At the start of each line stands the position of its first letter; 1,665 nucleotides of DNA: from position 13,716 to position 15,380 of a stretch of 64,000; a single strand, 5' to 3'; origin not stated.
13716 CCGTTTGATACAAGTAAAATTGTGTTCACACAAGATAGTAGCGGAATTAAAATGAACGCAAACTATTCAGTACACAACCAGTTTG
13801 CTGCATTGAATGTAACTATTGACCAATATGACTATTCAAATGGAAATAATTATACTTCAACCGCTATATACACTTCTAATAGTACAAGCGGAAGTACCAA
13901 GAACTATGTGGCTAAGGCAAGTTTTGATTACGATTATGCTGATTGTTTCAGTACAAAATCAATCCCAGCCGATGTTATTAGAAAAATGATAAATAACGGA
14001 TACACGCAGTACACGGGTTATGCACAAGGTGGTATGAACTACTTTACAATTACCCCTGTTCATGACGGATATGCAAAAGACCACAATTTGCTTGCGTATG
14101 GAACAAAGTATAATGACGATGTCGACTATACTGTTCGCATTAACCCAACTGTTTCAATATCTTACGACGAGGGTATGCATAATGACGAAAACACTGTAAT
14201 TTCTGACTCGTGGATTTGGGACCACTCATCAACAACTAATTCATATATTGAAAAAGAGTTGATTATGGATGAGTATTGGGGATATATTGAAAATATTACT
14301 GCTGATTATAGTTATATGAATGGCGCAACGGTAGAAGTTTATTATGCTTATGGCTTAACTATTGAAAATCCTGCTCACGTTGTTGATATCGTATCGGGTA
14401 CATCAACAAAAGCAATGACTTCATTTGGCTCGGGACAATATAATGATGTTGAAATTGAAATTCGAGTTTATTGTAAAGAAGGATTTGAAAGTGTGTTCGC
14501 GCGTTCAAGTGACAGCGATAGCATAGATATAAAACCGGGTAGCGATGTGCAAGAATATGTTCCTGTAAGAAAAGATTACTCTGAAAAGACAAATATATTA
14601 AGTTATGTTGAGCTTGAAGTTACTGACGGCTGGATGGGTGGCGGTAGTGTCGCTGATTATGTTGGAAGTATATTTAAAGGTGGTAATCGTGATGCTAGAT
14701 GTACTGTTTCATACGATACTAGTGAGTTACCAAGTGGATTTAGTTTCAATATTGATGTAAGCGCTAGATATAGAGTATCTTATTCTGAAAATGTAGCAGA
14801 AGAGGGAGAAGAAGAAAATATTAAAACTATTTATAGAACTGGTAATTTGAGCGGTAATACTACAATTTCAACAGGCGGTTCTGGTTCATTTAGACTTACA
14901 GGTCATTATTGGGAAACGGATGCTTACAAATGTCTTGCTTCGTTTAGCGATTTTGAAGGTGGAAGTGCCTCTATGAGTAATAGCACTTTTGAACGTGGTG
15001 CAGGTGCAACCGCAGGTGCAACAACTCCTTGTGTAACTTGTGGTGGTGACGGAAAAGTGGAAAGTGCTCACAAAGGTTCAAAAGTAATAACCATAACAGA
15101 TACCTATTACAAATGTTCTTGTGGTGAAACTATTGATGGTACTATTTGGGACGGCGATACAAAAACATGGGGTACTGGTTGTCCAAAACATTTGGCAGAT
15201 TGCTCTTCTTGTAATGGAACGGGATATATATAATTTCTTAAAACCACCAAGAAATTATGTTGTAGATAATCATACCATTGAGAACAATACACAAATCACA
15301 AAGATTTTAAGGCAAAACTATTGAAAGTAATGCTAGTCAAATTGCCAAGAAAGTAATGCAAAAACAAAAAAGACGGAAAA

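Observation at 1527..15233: Uninterrupted 13.7 kb gene for a ~4,570 aa anchored repeat protein with a large unassignable distal region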

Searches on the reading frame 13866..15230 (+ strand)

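Call 10: search_protein_families(library=pfam, proteins=[window:13866-15230:+], max_evalue=10)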
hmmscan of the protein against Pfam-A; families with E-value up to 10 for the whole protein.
window:13866-15230:+ (455 aa): 3 families
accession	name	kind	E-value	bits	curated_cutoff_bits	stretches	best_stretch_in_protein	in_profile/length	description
PF00684.25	DnaJ_CXXCXGXG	-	0.57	10.9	32.7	1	378-418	6-48/65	DnaJ central domain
PF15777.11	Anti-TRAP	-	4.3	7.8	32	1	387-405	11-30/59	Tryptophan RNA-binding attenuator protein inhibitory protein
PF17302.8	DUF5351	-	7.6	7.4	27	0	446-454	1-9/29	Family of unknown function (DUF5351)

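Call 83: search_protein_families(library=ncbifam, proteins=[window:13866-15230:+], max_evalue=1)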
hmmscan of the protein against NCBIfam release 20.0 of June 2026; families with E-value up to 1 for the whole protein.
window:13866-15230:+ (455 aa): 0 families

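Call 97: search_protein_families(library=phrogs, proteins=[window:13866-15230:+], max_evalue=0.01)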
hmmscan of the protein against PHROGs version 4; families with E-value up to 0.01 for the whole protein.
window:13866-15230:+ (455 aa): 0 families
